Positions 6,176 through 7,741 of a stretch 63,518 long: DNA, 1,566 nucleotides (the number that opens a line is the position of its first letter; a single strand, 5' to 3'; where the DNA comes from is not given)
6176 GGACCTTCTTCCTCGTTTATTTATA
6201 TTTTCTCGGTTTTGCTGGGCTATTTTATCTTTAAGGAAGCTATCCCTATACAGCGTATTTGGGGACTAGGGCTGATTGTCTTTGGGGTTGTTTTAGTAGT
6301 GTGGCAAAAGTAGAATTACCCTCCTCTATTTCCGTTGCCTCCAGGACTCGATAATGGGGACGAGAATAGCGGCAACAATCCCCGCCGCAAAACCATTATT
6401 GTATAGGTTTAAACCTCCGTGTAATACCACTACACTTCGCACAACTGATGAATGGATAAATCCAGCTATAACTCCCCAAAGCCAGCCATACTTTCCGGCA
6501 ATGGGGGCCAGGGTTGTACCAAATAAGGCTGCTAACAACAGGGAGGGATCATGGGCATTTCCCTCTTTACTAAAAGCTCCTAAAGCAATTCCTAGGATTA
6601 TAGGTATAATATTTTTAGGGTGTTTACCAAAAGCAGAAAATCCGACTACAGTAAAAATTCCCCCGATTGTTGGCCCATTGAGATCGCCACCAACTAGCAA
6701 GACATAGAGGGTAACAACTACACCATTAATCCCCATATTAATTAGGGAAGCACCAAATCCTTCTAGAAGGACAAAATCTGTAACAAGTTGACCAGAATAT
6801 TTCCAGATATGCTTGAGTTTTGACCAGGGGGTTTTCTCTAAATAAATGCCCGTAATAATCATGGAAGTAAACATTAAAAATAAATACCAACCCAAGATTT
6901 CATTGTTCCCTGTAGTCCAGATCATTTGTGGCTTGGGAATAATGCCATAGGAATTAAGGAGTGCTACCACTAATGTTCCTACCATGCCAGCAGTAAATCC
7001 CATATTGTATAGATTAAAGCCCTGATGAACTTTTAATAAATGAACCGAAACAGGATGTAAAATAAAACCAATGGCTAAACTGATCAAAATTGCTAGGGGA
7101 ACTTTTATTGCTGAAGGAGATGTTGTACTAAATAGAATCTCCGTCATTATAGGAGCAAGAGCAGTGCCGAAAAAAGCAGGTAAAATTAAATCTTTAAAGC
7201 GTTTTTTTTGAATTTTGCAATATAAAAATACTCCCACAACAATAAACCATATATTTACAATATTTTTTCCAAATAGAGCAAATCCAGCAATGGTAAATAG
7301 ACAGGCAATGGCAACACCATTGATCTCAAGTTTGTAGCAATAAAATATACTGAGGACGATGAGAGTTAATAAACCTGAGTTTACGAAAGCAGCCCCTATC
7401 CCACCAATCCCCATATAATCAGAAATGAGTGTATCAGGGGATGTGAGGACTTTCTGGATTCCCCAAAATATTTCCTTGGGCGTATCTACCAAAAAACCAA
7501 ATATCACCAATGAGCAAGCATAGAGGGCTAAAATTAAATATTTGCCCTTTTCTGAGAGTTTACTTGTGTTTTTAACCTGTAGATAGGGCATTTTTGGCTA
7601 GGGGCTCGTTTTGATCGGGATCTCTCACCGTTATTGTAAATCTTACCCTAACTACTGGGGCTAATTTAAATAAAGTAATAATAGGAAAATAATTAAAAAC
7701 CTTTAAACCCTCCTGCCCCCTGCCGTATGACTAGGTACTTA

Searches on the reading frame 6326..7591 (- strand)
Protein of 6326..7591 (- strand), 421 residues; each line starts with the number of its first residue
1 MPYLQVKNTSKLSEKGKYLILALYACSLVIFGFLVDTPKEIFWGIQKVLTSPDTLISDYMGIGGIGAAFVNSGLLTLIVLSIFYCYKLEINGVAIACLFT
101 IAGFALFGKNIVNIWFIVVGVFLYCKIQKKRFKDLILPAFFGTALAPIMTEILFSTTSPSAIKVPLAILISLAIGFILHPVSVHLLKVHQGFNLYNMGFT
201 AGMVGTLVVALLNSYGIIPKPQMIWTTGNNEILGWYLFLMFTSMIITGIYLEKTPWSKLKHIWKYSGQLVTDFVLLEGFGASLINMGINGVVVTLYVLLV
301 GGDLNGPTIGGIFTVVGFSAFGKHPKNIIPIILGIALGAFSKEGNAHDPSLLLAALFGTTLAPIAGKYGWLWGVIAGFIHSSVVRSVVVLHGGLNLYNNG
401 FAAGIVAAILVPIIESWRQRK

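Call 92: search_protein_families(library=pfam, proteins=[window:6326-7591:-], max_evalue=0.00001)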
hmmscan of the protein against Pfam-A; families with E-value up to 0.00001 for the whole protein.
window:6326-7591:- (421 aa): 1 family
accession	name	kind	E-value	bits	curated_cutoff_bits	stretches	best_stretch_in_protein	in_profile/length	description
PF07613.16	DUF1576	-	2.3e-119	395.8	25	2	38-213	2-177/178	Protein of unknown function (DUF1576)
